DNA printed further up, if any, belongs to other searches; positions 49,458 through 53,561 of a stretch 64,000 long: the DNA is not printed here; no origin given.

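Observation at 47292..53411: Self-contained cNMP module: Crp-type receptor, secreted orphan protein and tandem-cyclase STAND ATPase inserted between comEA and degV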

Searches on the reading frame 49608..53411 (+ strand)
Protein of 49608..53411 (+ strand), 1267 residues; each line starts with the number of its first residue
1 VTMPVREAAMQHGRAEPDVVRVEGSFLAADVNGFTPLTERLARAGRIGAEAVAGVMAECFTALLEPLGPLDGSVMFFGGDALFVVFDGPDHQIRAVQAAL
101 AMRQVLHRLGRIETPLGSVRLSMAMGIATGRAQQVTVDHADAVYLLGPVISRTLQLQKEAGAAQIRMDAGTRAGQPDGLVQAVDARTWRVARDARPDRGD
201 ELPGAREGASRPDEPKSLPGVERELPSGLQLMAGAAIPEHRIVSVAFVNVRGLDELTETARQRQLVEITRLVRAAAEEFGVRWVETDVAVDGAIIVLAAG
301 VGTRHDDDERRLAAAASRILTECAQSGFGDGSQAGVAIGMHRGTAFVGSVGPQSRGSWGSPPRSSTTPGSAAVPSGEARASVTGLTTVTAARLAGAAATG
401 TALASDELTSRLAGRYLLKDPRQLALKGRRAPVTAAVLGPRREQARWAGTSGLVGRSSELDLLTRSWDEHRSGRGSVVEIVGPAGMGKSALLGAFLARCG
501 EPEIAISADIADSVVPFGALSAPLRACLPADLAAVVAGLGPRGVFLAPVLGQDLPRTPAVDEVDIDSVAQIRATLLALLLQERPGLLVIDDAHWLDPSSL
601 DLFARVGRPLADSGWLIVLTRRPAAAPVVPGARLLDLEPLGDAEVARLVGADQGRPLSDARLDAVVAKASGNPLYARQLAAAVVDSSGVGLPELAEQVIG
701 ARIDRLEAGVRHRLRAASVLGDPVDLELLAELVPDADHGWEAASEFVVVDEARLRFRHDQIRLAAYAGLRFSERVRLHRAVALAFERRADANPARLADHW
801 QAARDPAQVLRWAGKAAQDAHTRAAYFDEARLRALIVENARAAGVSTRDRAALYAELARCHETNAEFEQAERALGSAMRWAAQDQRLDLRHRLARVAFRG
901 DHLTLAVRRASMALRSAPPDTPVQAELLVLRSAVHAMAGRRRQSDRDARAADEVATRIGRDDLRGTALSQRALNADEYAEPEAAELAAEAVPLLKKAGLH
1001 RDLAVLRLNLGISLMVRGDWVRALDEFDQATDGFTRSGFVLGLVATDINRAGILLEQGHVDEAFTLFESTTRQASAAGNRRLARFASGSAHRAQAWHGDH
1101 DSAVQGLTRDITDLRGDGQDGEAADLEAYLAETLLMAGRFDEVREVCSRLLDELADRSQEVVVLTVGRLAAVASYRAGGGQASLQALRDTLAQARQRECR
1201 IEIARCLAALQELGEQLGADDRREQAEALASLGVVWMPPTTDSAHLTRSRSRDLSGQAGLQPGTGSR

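Call 3: search_protein_families(library=pfam, proteins=[window:49608-53411:+], max_evalue=0.01)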
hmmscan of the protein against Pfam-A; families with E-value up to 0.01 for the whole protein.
window:49608-53411:+ (1267 aa): 6 families
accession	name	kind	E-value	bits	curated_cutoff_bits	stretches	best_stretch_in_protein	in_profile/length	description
PF13191.12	AAA_16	-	1.7e-19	71.4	32.6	1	453-608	2-157/167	AAA ATPase domain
PF07719.23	TPR_2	-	2e-05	24.8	27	0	1008-1030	5-27/34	Tetratricopeptide repeat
PF13401.12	AAA_22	-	8.1e-05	23.4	27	1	476-603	6-104/130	AAA domain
PF14559.12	TPR_19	-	9.7e-05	23.1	25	0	1119-1157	20-58/68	Tetratricopeptide repeat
PF13424.12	TPR_12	-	0.002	18.7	30.1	1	1003-1072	2-73/77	Tetratricopeptide repeat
PF25058.1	ARM_TT21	-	0.01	16.3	27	0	843-879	49-85/155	Tetratricopeptide repeat protein 21 ARM repeat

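Call 9: search_protein_families(library=ncbifam, proteins=[window:49608-53411:+], max_evalue=1)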
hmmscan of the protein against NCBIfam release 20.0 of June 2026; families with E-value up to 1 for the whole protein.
window:49608-53411:+ (1267 aa): 2 families
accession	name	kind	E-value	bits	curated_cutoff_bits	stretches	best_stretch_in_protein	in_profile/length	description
TIGR03903.1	TOMM_kin_cyc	equivalog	4.6e-26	91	705.75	2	572-830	623-911/1267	TOMM system kinase/cyclase fusion protein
NF006803.0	PRK09311.1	equivalog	0.067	11.9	569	1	1009-1071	102-161/417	bifunctional 3,4-dihydroxy-2-butanone-4-phosphate synthase/GTP cyclohydrolase II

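Call 20: find_homologous_proteins(query=window:49608-53411:+, max_evalue=1e-10)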
Query window:49608-53411:+ (1267 aa): 101 proteins with E <= 1e-10 among 8000 candidates.
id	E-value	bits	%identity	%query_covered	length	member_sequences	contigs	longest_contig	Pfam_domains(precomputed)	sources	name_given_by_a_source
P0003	0.0e+0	1863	100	69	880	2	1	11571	PF14559.13,PF07719.24,PF13191.13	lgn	-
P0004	7.9e-264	897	45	98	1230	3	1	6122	PF13424.13,PF00211.26,PF07719.24,PF13191.13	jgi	jgi:class 3 adenylate cyclase/tetratricopeptide (TPR) repeat protein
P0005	1.7e-255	869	45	97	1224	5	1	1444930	PF13424.13,PF13401.13,PF00211.26,PF07719.24,PF13191.13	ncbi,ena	-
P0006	3.4e-235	802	45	94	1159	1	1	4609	PF00211.26,PF13191.13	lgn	-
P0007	9.2e-161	555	43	66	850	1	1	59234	PF13401.13,PF00211.26,PF13191.13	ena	-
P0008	3.3e-148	514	36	97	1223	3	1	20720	PF00211.26,PF13191.13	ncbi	-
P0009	6.9e-117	410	43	54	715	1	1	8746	PF00211.26,PF13191.13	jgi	jgi:class 3 adenylate cyclase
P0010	6.3e-85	304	30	96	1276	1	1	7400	PF13424.13,PF00211.26,PF07719.24,PF13191.13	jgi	jgi:class 3 adenylate cyclase/tetratricopeptide (TPR) repeat protein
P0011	7.5e-85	304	30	96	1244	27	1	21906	PF17874.8,PF13424.13,PF13432.13,PF00211.26,PF13191.13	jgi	jgi:class 3 adenylate cyclase/tetratricopeptide (TPR) repeat protein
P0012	6.0e-80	288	29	96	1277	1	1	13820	PF07721.21,PF17874.8,PF00515.35,PF13424.13,PF13176.13,PF00211.26,PF07719.24,PF13191.13,PF13374.13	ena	-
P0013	1.0e-78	283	30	89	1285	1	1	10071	PF00515.35,PF13424.13,PF13176.13,PF00211.26,PF07719.24,PF13191.13,PF13374.13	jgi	jgi:class 3 adenylate cyclase/tetratricopeptide (TPR) repeat protein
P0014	7.4e-78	281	30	94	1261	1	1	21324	PF17874.8,PF00515.35,PF13424.13,PF28559.1,PF13176.13,PF13428.13,PF00211.26,PF13181.13,PF07719.24,PF13191.13,PF13374.13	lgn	-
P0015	9.4e-72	260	31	83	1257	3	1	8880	PF13424.13,PF00211.26,PF13191.13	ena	-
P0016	1.1e-71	260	31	90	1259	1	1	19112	PF00515.35,PF13424.13,PF13176.13,PF00211.26,PF13181.13,PF07719.24,PF13191.13,PF13374.13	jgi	jgi:class 3 adenylate cyclase/tetratricopeptide (TPR) repeat protein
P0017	4.9e-71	258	29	94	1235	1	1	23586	PF00515.35,PF13424.13,PF13401.13,PF00211.26,PF07719.24,PF13191.13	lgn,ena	-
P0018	2.1e-68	249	29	96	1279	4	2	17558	PF17874.8,PF00515.35,PF13424.13,PF00211.26,PF13191.13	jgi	jgi:class 3 adenylate cyclase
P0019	3.0e-66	242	29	95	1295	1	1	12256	PF00515.35,PF13424.13,PF00211.26,PF07719.24,PF13191.13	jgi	jgi:class 3 adenylate cyclase/tetratricopeptide (TPR) repeat protein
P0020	6.6e-64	234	30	83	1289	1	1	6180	PF00515.35,PF13424.13,PF13176.13,PF00211.26,PF07719.24,PF13191.13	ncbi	-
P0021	4.3e-58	215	30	83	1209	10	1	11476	PF17874.8,PF13424.13,PF00211.26,PF07719.24,PF13191.13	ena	-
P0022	1.6e-46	177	31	62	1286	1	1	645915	PF13424.13,PF00211.26,PF13191.13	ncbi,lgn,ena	-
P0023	3.3e-43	166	28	86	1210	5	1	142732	PF17874.8,PF13424.13,PF13176.13,PF00211.26,PF07719.24,PF13191.13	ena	-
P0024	1.0e-33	134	27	94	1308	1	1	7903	PF17874.8,PF00515.35,PF13424.13,PF13432.13,PF00211.26,PF13181.13,PF07719.24,PF13191.13,PF13374.13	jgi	jgi:class 3 adenylate cyclase/predicted ATPase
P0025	3.2e-30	123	28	88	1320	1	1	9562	PF00515.35,PF13424.13,PF00211.26,PF13191.13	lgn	-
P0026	1.5e-29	121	30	48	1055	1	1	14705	PF13240.12,PF00211.26,PF13191.13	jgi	jgi:adenylate cyclase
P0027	3.1e-25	106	30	33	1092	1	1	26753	PF00536.38,PF13401.13,PF00211.26,PF07647.25,PF13191.13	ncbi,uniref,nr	ncbi:adenylate/guanylate cyclase domain-containing protein [Microvirga yunnanensis]|uniref:adenylate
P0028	1.2e-23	101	34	20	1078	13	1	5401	PF00211.26,PF13191.13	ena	-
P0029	1.7e-23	101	30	46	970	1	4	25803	PF00515.35,PF13424.13,PF13176.13,PF13432.13,PF00211.26,PF13181.13,PF07719.24,PF13191.13,PF13374.13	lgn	-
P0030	4.5e-23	99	25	68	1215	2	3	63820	PF13424.13,PF00211.26,PF13191.13,PF13374.13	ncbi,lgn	ncbi:MAG: adenylate/guanylate cyclase domain-containing protein [Roseiflexaceae bacterium]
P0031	8.3e-23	98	28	64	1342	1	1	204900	PF13424.13,PF00211.26,PF13191.13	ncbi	-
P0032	2.7e-22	97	30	48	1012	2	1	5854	PF13401.13,PF00211.26,PF13191.13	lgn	-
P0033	2.0e-20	90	25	46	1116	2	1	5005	PF00536.38,PF13424.13,PF13401.13,PF00211.26,PF07647.25,PF13191.13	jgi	jgi:predicted ATPase/class 3 adenylate cyclase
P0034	6.6e-20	89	29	37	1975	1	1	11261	PF03704.24,PF05729.19,PF00486.35,PF00004.36,PF13401.13,PF07728.21,PF13191.13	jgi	jgi:predicted ATPase/DNA-binding SARP family transcriptional activator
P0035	2.8e-18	83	26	38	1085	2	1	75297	PF13240.12,PF13424.13,PF00211.26,PF13191.13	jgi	jgi:predicted ATPase/class 3 adenylate cyclase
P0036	1.5e-17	81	28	41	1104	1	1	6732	PF00536.38,PF13424.13,PF13401.13,PF00211.26,PF07647.25,PF07719.24,PF13191.13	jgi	jgi:class 3 adenylate cyclase/tetratricopeptide (TPR) repeat protein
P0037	1.9e-17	81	28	36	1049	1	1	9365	PF00211.26,PF13191.13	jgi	jgi:class 3 adenylate cyclase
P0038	1.9e-17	81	27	63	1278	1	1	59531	PF13401.13,PF00211.26,PF13191.13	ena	-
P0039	2.5e-17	80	33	32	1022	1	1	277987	PF00536.38,PF13401.13,PF00211.26,PF07647.25,PF13191.13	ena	-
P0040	1.0e-16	78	30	36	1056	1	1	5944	PF00536.38,PF13424.13,PF00211.26,PF07647.25,PF13191.13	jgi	jgi:class 3 adenylate cyclase/tetratricopeptide (TPR) repeat protein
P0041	1.3e-16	78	36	26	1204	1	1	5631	PF03704.24,PF00486.35,PF13401.13,PF13191.13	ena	-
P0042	2.1e-16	77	28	35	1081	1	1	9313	PF00536.38,PF13401.13,PF00211.26,PF07647.25,PF13191.13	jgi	jgi:class 3 adenylate cyclase/ABC-type cobalamin/Fe3+-siderophores transport system ATPase subunit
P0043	2.3e-16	77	27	49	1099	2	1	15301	PF07721.21,PF13240.12,PF12773.14,PF00211.26,PF13191.13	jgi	-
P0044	3.7e-16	76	29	28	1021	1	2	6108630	PF00196.26,PF13191.13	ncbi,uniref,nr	ncbi:helix-turn-helix transcriptional regulator [Kitasatospora viridis]|uniref:Regulatory LuxR famil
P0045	3.8e-16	76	30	34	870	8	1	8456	PF00196.26,PF13191.13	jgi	jgi:DNA-binding CsgD family transcriptional regulator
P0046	4.1e-16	76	28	44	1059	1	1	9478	PF13424.13,PF00211.26,PF13191.13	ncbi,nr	ncbi:MAG TPA: adenylate/guanylate cyclase domain-containing protein [Geminicoccaceae bacterium]|nr:a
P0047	5.7e-16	76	28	46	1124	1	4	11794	PF13240.12,PF12773.14,PF24463.2,PF13424.13,PF13401.13,PF00211.26,PF13181.13,PF07719.24,PF13191.13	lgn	-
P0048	8.8e-16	75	27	47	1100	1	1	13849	PF00536.38,PF13401.13,PF00211.26,PF07647.25,PF13191.13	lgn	-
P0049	1.4e-15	74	30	18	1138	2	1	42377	PF13240.12,PF17874.8,PF13424.13,PF00211.26,PF07719.24,PF13191.13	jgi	jgi:adenylate cyclase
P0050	2.2e-15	74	29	37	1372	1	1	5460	PF05729.19,PF00486.35,PF13401.13,PF00211.26,PF25199.2,PF20720.4,PF13191.13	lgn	-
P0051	2.4e-15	74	30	34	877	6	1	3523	PF00196.26,PF13191.13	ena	-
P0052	3.7e-15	73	32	32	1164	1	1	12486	PF03704.24,PF00486.35,PF13401.13,PF13191.13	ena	-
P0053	5.6e-15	72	32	28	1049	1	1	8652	PF03704.24,PF00486.35,PF13191.13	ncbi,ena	-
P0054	7.1e-15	72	26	46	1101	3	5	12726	PF00536.38,PF13424.13,PF13401.13,PF00211.26,PF07647.25,PF07719.24,PF13191.13,PF13374.13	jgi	jgi:class 3 adenylate cyclase/predicted ATPase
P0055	7.6e-15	72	28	55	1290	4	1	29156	PF07714.24,PF00069.32,PF17874.8,PF13424.13,PF13191.13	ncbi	-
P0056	1.0e-14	71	28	64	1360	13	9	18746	PF00211.26,PF13191.13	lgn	-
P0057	1.1e-14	71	33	21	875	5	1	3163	PF13936.13,PF00196.26,PF13191.13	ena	-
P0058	1.2e-14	71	28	36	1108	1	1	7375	PF00536.38,PF00211.26,PF07647.25,PF13191.13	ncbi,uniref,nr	ncbi:SAM domain (Sterile alpha motif) [uncultured Defluviicoccus sp.]|uniref:SAM domain (Sterile alp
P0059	1.9e-14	71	28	35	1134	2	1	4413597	PF00536.38,PF17874.8,PF13424.13,PF13401.13,PF00211.26,PF07647.25,PF13181.13,PF13191.13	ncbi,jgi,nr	ncbi:MAG: Proteins incorrectly called adenylate cyclase [Nitrospira sp.]|jgi:class 3 adenylate cycla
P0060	2.0e-14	71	28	47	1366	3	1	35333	PF13424.13,PF00211.26,PF13191.13,PF13374.13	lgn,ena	-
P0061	3.5e-14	70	29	52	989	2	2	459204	PF00196.26,PF13424.13,PF13191.13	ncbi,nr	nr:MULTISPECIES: AAA family ATPase [unclassified Streptomyces]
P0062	6.2e-14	69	29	21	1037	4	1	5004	PF13424.13,PF13401.13,PF00211.26,PF13191.13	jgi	jgi:class 3 adenylate cyclase/predicted ATPase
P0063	7.0e-14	69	31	23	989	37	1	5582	PF00196.26,PF13191.13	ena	-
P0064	7.2e-14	69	27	34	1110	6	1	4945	PF00536.38,PF00211.26,PF07647.25,PF13191.13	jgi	jgi:class 3 adenylate cyclase/predicted ATPase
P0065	9.7e-14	68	28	40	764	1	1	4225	PF00536.38,PF13401.13,PF00211.26,PF07647.25,PF13191.13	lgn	-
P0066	1.1e-13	68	32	23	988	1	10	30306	PF00196.26,PF13424.13,PF13191.13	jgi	jgi:DNA-binding CsgD family transcriptional regulator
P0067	1.1e-13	68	30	30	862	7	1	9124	PF00196.26,PF13424.13,PF13401.13,PF13191.13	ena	-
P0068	1.4e-13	68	27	33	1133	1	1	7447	PF00536.38,PF17874.8,PF13424.13,PF13401.13,PF00211.26,PF07647.25,PF13191.13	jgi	jgi:class 3 adenylate cyclase/predicted ATPase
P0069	2.1e-13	67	32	28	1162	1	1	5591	PF03704.24,PF00486.35,PF13401.13,PF13191.13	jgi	jgi:DNA-binding SARP family transcriptional activator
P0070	2.6e-13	67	33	27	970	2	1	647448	PF00196.26,PF13424.13,PF13191.13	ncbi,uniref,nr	ncbi:helix-turn-helix transcriptional regulator [Microlunatus flavus]|uniref:helix-turn-helix transc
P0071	3.3e-13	67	27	46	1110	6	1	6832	PF00536.38,PF13401.13,PF00211.26,PF07647.25,PF13191.13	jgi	jgi:class 3 adenylate cyclase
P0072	3.8e-13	66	26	33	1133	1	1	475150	PF00536.38,PF13424.13,PF13401.13,PF00211.26,PF07647.25,PF13191.13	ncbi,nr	ncbi:MAG: adenylate/guanylate cyclase domain-containing protein [Nitrospira sp.]|nr:adenylate/guanyl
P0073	5.2e-13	66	31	28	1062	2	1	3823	PF03704.24,PF00486.35,PF13191.13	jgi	jgi:DNA-binding SARP family transcriptional activator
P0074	5.9e-13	66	49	5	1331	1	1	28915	PF17874.8,PF13424.13,PF00211.26,PF13191.13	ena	-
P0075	1.0e-12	65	29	27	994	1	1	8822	PF00196.26,PF13424.13,PF13191.13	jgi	jgi:DNA-binding CsgD family transcriptional regulator/tetratricopeptide (TPR) repeat protein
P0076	1.1e-12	65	27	36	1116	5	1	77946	PF00536.38,PF00211.26,PF07647.25,PF07719.24,PF13191.13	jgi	jgi:class 3 adenylate cyclase/predicted ATPase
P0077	2.2e-12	64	28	34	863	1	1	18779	PF00196.26,PF13424.13,PF08281.19,PF13191.13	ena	-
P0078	3.7e-12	63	25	51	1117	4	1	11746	PF00536.38,PF13424.13,PF13401.13,PF00211.26,PF07647.25,PF13191.13,PF13374.13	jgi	jgi:class 3 adenylate cyclase/predicted ATPase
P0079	4.1e-12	63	27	35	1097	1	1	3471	PF00536.38,PF00211.26,PF07647.25,PF13191.13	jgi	jgi:class 3 adenylate cyclase/tetratricopeptide (TPR) repeat protein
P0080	5.4e-12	63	30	27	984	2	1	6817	PF00196.26,PF13424.13,PF07719.24,PF13191.13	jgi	jgi:ATP/maltotriose-dependent transcriptional regulator MalT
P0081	6.0e-12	62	29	37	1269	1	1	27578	PF03704.24,PF13424.13,PF13401.13,PF13191.13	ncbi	-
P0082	7.9e-12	62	28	47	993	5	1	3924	PF00196.26,PF13191.13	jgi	jgi:DNA-binding CsgD family transcriptional regulator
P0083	8.0e-12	62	29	36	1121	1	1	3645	PF00536.38,PF13401.13,PF00211.26,PF07647.25,PF13191.13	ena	-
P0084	9.2e-12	62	32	33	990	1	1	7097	PF00196.26,PF13191.13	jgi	jgi:DNA-binding CsgD family transcriptional regulator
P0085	1.2e-11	61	30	35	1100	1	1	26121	PF03704.24,PF13191.13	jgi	jgi:DNA-binding SARP family transcriptional activator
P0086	1.2e-11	61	30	30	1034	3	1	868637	PF00196.26,PF13424.13,PF13191.13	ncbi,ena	-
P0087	1.2e-11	61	32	26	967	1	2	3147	PF17874.8,PF00196.26,PF13401.13,PF13191.13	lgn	-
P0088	1.3e-11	61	29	16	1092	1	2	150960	PF00536.38,PF13401.13,PF00211.26,PF07647.25,PF13191.13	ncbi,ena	ncbi:MAG: AAA family ATPase [Stellaceae bacterium]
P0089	2.3e-11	60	29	33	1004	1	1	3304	PF00196.26,PF13424.13,PF13401.13,PF13191.13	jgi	jgi:DNA-binding CsgD family transcriptional regulator/tetratricopeptide (TPR) repeat protein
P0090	2.6e-11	60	29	33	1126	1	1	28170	PF00536.38,PF00211.26,PF07647.25,PF13191.13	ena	-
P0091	2.7e-11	60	31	28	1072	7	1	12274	PF03704.24,PF13191.13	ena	-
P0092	3.0e-11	60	29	20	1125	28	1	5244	PF00536.38,PF13401.13,PF00211.26,PF07647.25,PF13191.13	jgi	jgi:class 3 adenylate cyclase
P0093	3.2e-11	60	31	35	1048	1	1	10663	PF03704.24,PF00486.35,PF25199.2,PF13191.13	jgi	-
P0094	3.3e-11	60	26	46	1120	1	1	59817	PF13240.12,PF12773.14,PF00211.26,PF13191.13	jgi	-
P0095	3.4e-11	60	27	47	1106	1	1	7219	PF00536.38,PF24883.3,PF13424.13,PF13401.13,PF00211.26,PF07647.25,PF13191.13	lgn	-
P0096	3.6e-11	60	29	36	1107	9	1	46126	PF00536.38,PF13424.13,PF00211.26,PF07647.25,PF13191.13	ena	-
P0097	4.4e-11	59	29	31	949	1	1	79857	PF00196.26,PF13191.13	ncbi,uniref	ncbi:helix-turn-helix transcriptional regulator [Pseudonocardia sp. GCM10023141]|uniref:helix-turn-h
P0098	5.2e-11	59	26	36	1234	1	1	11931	PF24883.3,PF00486.35,PF13401.13,PF13191.13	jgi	jgi:DNA-binding response OmpR family regulator/tetratricopeptide (TPR) repeat protein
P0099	6.0e-11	59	29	44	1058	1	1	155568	PF03704.24,PF13401.13,PF13191.13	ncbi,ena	-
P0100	6.8e-11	59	29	34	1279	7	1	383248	PF03704.24,PF00486.35,PF13401.13,PF00211.26,PF13191.13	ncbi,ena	-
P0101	6.9e-11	59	32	28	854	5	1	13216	PF00196.26,PF13401.13,PF13191.13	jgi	jgi:DNA-binding CsgD family transcriptional regulator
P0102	7.1e-11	59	27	62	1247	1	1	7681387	PF13401.13,PF00211.26,PF13191.13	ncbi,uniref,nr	ncbi:class 3 adenylate cyclase/tetratricopeptide (TPR) repeat protein [Actinokineospora baliensis]|u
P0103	8.3e-11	59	30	37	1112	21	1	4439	PF00536.38,PF13424.13,PF13401.13,PF00211.26,PF07647.25,PF13191.13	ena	-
